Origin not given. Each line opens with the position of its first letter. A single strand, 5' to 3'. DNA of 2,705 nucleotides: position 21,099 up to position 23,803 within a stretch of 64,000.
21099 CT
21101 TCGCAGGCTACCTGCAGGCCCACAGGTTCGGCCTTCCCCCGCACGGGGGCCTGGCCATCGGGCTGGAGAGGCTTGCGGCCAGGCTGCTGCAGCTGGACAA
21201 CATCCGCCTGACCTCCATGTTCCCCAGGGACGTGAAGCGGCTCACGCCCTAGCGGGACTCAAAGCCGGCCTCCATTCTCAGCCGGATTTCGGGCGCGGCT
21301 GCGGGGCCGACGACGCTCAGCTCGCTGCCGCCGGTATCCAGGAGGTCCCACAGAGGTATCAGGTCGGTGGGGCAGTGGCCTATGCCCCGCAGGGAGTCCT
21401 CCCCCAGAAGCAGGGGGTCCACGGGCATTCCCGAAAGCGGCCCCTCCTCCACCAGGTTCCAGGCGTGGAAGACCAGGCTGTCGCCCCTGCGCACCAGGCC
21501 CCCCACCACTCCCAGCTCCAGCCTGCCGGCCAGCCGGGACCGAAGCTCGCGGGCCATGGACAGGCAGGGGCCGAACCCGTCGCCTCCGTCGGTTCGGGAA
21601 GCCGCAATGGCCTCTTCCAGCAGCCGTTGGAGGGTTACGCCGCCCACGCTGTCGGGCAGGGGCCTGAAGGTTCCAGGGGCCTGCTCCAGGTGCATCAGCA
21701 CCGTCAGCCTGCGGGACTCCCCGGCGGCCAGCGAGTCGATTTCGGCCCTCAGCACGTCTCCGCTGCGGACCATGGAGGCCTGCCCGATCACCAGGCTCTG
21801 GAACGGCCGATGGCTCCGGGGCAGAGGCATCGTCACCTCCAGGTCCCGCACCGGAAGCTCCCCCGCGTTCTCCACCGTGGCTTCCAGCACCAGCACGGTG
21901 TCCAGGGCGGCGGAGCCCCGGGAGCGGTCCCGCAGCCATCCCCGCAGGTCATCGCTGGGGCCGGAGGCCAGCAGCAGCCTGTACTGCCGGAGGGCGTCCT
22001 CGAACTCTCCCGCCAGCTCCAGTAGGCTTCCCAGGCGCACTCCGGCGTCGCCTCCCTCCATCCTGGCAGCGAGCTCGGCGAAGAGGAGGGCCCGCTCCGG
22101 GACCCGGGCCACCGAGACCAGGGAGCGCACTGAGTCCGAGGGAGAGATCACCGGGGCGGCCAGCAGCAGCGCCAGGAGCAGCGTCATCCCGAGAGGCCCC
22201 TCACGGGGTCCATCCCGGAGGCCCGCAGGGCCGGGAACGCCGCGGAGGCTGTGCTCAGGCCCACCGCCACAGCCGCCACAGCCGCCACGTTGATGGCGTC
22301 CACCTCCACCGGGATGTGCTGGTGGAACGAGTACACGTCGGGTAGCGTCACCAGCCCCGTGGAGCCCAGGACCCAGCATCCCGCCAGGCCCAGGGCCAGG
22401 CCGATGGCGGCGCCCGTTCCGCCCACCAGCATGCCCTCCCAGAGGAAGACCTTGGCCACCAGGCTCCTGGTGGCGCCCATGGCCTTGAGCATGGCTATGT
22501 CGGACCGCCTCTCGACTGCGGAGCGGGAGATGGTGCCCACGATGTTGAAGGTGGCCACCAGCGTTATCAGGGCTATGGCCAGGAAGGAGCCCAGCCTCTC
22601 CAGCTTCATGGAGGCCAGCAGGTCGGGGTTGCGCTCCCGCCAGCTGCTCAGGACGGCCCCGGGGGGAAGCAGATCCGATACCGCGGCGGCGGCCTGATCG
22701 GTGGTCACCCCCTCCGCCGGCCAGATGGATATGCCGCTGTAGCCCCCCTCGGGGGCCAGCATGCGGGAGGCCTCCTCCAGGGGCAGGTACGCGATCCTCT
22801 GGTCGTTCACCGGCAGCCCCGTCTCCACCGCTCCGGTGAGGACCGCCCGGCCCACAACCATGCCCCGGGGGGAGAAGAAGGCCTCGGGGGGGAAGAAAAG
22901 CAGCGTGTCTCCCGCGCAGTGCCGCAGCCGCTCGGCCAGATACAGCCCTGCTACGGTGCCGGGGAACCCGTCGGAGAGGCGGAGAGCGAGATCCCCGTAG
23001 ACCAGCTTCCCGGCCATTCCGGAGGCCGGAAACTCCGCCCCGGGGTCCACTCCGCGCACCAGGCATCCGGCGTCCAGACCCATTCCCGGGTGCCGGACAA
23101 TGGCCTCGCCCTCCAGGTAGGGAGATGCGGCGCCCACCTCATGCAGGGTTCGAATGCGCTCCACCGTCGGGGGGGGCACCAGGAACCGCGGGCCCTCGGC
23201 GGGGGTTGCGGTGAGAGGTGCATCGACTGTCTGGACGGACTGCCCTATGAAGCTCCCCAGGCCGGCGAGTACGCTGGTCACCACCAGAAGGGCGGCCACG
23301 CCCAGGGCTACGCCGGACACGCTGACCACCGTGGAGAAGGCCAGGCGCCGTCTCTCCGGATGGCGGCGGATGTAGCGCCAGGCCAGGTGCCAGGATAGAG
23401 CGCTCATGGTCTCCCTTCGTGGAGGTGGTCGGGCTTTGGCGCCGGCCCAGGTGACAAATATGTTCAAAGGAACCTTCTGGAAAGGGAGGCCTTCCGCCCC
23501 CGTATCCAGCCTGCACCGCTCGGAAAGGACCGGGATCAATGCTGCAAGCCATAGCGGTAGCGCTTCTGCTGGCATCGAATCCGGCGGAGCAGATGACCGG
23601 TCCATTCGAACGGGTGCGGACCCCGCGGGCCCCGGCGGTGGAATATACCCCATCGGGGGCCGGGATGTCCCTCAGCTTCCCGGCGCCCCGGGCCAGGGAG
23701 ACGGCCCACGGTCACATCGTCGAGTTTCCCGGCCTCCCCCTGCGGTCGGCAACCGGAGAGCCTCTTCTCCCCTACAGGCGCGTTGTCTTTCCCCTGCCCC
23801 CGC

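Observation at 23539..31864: Two giant tandem C25-like T9SS cargo/PorU-like peptidase paralogs with a sirtuin gene translationally coupled between them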

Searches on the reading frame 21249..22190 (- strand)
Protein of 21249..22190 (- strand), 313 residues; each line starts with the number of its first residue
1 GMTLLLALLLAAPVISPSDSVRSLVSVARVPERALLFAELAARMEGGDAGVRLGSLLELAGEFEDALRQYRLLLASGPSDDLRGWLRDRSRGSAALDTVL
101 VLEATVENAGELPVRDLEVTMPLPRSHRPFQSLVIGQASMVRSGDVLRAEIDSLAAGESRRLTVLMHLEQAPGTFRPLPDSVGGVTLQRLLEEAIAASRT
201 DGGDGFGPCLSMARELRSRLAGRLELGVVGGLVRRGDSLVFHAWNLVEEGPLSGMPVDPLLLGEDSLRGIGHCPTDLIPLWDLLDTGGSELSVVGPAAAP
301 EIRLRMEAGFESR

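Call 44: search_protein_families(library=ncbifam, proteins=[window:21249-22190:-], max_evalue=0.01)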
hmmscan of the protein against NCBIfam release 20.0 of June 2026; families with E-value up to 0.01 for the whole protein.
window:21249-22190:- (313 aa): 0 families

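Call 60: search_protein_families(library=padloc, proteins=[window:21249-22190:-], max_evalue=0.001)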
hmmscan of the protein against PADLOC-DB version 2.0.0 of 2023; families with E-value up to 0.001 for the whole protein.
window:21249-22190:- (313 aa): 0 families

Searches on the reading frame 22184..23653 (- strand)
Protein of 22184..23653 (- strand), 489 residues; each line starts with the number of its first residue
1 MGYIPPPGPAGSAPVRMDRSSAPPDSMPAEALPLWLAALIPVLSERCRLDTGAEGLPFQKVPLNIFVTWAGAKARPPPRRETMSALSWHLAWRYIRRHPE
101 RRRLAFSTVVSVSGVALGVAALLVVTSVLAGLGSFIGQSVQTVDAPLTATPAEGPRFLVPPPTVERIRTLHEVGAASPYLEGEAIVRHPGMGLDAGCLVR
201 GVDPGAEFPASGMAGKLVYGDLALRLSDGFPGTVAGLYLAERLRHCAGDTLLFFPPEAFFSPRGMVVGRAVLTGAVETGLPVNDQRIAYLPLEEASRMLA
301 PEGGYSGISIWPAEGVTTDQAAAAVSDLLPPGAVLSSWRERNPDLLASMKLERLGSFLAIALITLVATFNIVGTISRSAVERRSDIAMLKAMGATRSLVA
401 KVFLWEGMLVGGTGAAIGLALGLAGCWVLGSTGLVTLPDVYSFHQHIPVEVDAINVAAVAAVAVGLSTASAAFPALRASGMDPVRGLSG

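Call 10: search_protein_families(library=pfam, proteins=[window:22184-23653:-], max_evalue=0.001)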
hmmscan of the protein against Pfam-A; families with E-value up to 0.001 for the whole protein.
window:22184-23653:- (489 aa): 2 families
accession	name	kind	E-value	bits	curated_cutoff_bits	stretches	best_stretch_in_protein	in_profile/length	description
PF02687.27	FtsX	-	2.8e-18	66.6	25.5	1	358-483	2-120/120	FtsX-like permease C-terminal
PF12704.14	MacB_PCD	-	8.7e-10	39.7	27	1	108-327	1-206/207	MacB-like periplasmic core domain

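Call 11: search_protein_families(library=ncbifam, proteins=[window:22184-23653:-], max_evalue=0.001)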
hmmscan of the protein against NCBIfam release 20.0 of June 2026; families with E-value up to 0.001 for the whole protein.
window:22184-23653:- (489 aa): 8 families
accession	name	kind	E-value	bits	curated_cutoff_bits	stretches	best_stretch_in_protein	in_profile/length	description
TIGR02212.1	lolCE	equivalog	1.3e-56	192.3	362.45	1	86-488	2-409/411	lipoprotein-releasing ABC transporter permease subunit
NF008357.0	PRK11146.1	exception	2.5e-35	122.1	439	1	84-489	3-413/414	lipoprotein-releasing ABC transporter permease subunit LolE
NF008076.0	PRK10814.1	exception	4.9e-31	108.1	473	1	88-486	7-395/399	lipoprotein-releasing ABC transporter permease subunit LolC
TIGR02213.1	lolE_release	exception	2.4e-30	105.7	540.35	1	86-489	2-410/411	lipoprotein-releasing ABC transporter permease subunit LolE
NF038347.1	FtsX_Gpos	exception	8.4e-11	41.8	225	1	344-426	159-241/296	permease-like cell division protein FtsX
TIGR00439.2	FtsX_Gneg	equivalog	5.4e-09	35.7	255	1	346-471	160-285/292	permease-like cell division protein FtsX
NF038346.1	FtsX_actino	exception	3.7e-08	33.1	250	1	345-473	172-300/308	permease-like cell division protein FtsX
TIGR03434.1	ADOP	subfamily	8.3e-08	30.8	622.3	1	357-487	275-399/803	ADOP family duplicated permease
